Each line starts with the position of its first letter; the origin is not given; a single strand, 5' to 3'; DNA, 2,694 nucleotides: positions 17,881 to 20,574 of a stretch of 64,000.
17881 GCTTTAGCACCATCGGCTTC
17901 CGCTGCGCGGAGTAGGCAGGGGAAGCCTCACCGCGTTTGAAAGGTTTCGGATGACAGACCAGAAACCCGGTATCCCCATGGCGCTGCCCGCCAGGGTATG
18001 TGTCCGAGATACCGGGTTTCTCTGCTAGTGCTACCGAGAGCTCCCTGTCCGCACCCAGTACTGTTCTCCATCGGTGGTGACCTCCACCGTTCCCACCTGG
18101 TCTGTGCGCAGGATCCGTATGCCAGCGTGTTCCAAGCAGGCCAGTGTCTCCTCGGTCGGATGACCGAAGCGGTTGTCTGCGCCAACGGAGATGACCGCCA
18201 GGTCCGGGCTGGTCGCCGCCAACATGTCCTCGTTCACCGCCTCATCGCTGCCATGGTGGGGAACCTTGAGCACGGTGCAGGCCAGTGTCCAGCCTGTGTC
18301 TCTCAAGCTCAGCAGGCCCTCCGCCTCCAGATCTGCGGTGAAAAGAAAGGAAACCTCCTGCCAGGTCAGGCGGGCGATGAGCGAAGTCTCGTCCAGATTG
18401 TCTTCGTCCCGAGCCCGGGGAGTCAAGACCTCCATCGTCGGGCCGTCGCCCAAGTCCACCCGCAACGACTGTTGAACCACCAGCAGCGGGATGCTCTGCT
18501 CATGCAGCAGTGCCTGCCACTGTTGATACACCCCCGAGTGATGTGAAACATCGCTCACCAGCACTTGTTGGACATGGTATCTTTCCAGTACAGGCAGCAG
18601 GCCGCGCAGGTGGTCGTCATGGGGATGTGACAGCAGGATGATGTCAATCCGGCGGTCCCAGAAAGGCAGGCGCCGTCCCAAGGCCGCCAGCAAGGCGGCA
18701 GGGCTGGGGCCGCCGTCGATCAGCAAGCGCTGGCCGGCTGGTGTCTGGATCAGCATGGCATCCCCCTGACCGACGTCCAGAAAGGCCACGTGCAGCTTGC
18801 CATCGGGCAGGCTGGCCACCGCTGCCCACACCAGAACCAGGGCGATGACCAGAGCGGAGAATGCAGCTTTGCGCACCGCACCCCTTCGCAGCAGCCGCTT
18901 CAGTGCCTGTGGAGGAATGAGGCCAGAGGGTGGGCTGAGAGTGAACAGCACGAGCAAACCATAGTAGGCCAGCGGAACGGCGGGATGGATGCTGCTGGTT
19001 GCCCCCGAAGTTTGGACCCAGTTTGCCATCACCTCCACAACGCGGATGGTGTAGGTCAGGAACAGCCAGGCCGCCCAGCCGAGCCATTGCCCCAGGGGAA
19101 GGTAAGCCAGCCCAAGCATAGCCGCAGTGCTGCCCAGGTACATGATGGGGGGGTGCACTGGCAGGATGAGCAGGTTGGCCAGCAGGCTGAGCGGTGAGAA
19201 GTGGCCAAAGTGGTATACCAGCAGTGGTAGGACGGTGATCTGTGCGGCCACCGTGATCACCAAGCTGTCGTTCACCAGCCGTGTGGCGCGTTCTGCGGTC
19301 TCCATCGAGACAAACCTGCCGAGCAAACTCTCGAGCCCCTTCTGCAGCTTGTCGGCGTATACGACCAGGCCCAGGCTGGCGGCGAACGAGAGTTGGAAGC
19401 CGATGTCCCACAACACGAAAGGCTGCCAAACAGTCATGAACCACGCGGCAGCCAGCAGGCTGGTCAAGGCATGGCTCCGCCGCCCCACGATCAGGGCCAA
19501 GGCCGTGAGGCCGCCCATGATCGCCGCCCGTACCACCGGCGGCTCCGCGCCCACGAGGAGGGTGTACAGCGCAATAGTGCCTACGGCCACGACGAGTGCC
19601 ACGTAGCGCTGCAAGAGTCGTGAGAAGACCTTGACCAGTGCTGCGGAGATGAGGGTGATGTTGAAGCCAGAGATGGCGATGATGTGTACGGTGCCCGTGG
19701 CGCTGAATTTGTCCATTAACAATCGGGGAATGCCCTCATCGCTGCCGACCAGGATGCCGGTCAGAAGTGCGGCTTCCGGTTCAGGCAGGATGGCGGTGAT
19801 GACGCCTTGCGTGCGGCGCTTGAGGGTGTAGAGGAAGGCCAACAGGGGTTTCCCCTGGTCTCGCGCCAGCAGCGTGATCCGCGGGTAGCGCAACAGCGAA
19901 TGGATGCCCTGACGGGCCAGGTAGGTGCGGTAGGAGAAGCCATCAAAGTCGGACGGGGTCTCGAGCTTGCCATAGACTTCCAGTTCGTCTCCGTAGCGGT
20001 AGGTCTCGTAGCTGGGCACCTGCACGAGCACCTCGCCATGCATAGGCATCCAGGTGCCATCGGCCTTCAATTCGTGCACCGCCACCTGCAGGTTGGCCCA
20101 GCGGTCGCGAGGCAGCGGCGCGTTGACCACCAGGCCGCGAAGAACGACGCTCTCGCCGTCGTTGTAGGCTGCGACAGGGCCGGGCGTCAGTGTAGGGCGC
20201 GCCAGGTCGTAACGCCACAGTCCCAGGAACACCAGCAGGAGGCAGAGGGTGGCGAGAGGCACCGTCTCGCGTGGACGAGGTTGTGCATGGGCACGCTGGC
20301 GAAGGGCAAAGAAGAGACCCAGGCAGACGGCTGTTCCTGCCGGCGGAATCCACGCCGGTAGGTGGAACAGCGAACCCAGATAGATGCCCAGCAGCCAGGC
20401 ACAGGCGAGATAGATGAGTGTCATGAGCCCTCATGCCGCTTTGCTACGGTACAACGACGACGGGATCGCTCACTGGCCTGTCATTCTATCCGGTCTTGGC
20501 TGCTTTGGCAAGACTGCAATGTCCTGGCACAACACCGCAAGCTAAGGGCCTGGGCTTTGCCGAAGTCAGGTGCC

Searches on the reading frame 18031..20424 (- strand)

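Call 91: search_protein_families(library=pfam, proteins=[window:18031-20424:-], max_evalue=0.00001)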
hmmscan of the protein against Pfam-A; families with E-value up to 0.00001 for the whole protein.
window:18031-20424:- (797 aa): 4 families
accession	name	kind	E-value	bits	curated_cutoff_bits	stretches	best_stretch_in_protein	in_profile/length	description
PF03772.21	Competence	-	1.9e-57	195.1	23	1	225-496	2-265/270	Competence protein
PF13567.11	DUF4131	-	2.5e-24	86.2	31.6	1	22-180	5-159/165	Domain of unknown function (DUF4131)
PF00753.33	Lactamase_B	-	2.7e-16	60.5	22.7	1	550-748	2-195/196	Metallo-beta-lactamase superfamily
PF12706.13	Lactamase_B_2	-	6.6e-06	26.3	27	0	566-622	2-61/200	Beta-lactamase superfamily domain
